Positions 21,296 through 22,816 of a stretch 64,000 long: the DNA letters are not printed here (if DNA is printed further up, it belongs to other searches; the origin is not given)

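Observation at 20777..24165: Non-pyrrolysine MttB-superfamily methyltransferase operon with an embedded amidohydrolase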

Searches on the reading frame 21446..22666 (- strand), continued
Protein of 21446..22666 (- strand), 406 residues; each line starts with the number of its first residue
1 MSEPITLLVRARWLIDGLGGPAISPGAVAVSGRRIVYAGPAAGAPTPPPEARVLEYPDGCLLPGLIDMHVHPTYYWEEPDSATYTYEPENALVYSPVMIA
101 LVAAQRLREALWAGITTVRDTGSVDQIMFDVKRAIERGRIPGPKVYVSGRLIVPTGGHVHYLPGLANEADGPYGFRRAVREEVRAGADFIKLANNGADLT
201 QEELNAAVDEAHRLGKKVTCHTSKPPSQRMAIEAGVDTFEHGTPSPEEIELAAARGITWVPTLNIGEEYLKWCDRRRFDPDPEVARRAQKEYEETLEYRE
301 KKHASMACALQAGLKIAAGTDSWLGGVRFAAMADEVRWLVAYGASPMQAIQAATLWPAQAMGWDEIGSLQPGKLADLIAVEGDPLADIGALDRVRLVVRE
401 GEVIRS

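Call 32: find_encoding_contigs(protein=P0013, flank=10000, max_places=1)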
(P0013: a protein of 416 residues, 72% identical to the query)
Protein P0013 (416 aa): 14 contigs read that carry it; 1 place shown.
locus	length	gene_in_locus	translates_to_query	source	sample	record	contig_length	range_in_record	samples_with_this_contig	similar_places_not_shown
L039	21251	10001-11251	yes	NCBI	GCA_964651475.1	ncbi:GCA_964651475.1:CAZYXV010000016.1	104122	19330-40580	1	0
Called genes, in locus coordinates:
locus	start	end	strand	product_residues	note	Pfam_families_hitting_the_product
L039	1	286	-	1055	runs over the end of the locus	PF04932:Wzy_C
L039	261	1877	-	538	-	PF03990:DUF348, PF07501:G5, PF00930:DPPIV_N (faint), PF26549:Tricorn_N (faint)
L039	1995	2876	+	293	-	PF06267:DUF1028, PF01471:PG_binding_1 (faint), PF08823:PG_binding_2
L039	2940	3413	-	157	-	PF01022:HTH_5 (faint), PF01047:MarR (faint), PF12802:MarR_2 (faint), PF12840:HTH_20 (weak), PF13404:HTH_AsnC-type, PF13412:HTH_24, PF01037:AsnC_trans_reg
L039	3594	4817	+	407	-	PF01208:URO-D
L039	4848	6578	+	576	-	PF00496:SBP_bac_5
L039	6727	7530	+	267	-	PF12911:OppC_N (weak), PF00528:BPD_transp_1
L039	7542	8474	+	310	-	PF19300:BPD_transp_1_N, PF00528:BPD_transp_1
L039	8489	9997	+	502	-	PF06253:MTTB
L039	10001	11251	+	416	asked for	PF01979:Amidohydro_1, PF07969:Amidohydro_3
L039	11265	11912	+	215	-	PF02607:B12-binding_2, PF02310:B12-binding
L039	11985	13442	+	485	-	PF06253:MTTB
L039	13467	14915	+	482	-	PF06253:MTTB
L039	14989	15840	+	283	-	PF00809:Pterin_bind, PF03599:CdhD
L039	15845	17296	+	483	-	PF06253:MTTB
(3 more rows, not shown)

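Call 33: find_encoding_contigs(protein=P0086, flank=10000, max_places=1)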
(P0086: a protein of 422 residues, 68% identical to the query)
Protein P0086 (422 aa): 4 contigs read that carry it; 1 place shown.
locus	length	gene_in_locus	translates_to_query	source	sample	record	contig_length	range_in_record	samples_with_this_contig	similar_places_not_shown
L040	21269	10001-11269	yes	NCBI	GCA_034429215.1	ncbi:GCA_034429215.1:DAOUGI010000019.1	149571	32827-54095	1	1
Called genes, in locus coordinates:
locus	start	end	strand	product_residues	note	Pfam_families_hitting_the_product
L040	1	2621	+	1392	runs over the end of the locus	PF00082:Peptidase_S8, PF02225:PA, PF17766:fn3_6 (weak), PF22544:HYDIN_VesB_CFA65-like_Ig (faint)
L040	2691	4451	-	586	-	PF00664:ABC_membrane, PF00005:ABC_tran, PF02463:SMC_N (faint)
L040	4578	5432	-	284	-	PF00892:EamA, PF03151:TPT (faint), PF00892:EamA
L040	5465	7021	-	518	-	PF03313:SDH_alpha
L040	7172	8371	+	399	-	PF01208:URO-D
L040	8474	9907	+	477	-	PF06253:MTTB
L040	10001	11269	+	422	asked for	PF01979:Amidohydro_1, PF07969:Amidohydro_3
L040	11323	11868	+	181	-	-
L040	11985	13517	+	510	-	-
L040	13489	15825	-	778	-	PF19960:EAD7 (weak), PF00931:NB-ARC, PF13401:AAA_22 (weak), PF07719:TPR_2 (faint), PF13424:TPR_12, PF24885:TPR_NPHP3, PF13424:TPR_12, PF17874:TPR_MalT, +1 more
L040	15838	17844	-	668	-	PF00149:Metallophos, PF13205:Big_5 (weak), PF19960:EAD7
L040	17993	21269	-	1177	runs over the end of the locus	PF01483:P_proprotein, PF20009:GEVED (weak)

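Call 34: find_encoding_contigs(protein=P0096, flank=10000, max_places=1)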
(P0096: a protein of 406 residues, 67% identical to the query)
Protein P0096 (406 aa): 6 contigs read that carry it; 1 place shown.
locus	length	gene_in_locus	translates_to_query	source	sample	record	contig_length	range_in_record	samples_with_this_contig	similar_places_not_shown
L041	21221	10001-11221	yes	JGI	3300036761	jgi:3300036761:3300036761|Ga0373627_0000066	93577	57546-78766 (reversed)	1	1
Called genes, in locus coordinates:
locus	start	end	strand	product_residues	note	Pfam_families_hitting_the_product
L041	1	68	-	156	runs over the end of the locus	PF12840:HTH_20 (weak), PF13404:HTH_AsnC-type, PF13412:HTH_24, PF09339:HTH_IclR (weak), PF01037:AsnC_trans_reg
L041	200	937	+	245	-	PF02607:B12-binding_2, PF02310:B12-binding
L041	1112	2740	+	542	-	PF00496:SBP_bac_5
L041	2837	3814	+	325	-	PF19300:BPD_transp_1_N, PF00528:BPD_transp_1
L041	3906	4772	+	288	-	PF00528:BPD_transp_1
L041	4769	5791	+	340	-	PF00005:ABC_tran, PF13304:AAA_21 (weak), PF08352:oligo_HPY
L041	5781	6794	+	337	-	PF00005:ABC_tran, PF13304:AAA_21 (faint), PF13401:AAA_22 (faint), PF08352:oligo_HPY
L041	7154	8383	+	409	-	PF01208:URO-D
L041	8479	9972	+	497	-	PF06253:MTTB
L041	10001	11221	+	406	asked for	PF01979:Amidohydro_1, PF07969:Amidohydro_3 (faint)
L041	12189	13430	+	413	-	PF02706:Wzz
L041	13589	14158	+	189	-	PF00908:dTDP_sugar_isom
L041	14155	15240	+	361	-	PF01073:3Beta_HSD, PF01370:Epimerase, PF02719:Polysacc_synt_2, PF04321:RmlD_sub_bind, PF07993:NAD_binding_4, PF16363:GDP_Man_Dehyd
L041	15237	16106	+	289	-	PF00483:NTP_transferase, PF12804:NTP_transf_3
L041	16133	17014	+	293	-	PF01370:Epimerase, PF04321:RmlD_sub_bind, PF16363:GDP_Man_Dehyd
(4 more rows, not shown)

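Call 78: search_protein_families(library=pfam, proteins=[L011:6557-7456:+, L011:7527-9938:+, L019:37-801:+, L019:2318-2899:+, L019:3585-6674:+], max_evalue=0.0001)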
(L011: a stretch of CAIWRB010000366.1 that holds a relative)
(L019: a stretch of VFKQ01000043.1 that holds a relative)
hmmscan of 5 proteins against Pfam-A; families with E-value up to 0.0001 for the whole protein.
L011:6557-7456:+ (299 aa): 2 families
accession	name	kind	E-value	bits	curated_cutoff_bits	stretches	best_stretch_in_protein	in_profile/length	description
PF00497.25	SBP_bac_3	-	5e-26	91.5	26.4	1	74-291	17-131/132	Bacterial extracellular solute-binding proteins, family 3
PF10613.14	Lig_chan-Glu_bd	-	5e-05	23.8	30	1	78-148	42-111/115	Ligated ion channel L-glutamate- and glycine-binding site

L011:7527-9938:+ (803 aa): 5 families
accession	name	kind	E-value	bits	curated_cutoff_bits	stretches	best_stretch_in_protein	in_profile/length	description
PF01266.30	DAO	-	8.1e-67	226.7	27.9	1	7-364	2-353/353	FAD dependent oxidoreductase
PF01571.26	GCV_T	-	5.6e-59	199.9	25.6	1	425-685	2-246/255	Aminomethyltransferase folate-binding domain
PF16350.10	FAO_M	-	9.7e-16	58.1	27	1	367-422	1-56/56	FAD dependent oxidoreductase central domain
PF08669.17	GCV_T_C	-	2e-14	53.7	25.9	1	719-795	2-80/80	Glycine cleavage T-protein C-terminal barrel domain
PF13738.12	Pyr_redox_3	-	8.2e-05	22.4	30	0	152-208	82-137/305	Pyridine nucleotide-disulphide oxidoreductase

L019:37-801:+ (254 aa): 2 families
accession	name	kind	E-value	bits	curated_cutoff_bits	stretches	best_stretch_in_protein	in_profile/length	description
PF01571.26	GCV_T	-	3.4e-34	118.7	25.6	1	2-136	113-246/255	Aminomethyltransferase folate-binding domain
PF08669.17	GCV_T_C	-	6.6e-14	52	25.9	1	171-246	3-80/80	Glycine cleavage T-protein C-terminal barrel domain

L019:2318-2899:+ (193 aa): 0 families

L019:3585-6674:+ (1029 aa): 4 families
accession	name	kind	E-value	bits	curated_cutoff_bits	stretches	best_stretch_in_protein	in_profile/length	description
PF00211.25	Guanylate_cyc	-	2.7e-24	86.2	21.9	1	12-183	7-176/183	Adenylate and Guanylate cyclase catalytic domain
PF13191.12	AAA_16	-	4.5e-17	63.5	32.6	1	209-397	2-167/167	AAA ATPase domain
PF13401.12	AAA_22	-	6.5e-08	33.4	27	1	230-400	4-124/130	AAA domain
PF07721.20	TPR_4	-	2.9e-05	24.7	27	0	984-1003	6-25/26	Tetratricopeptide repeat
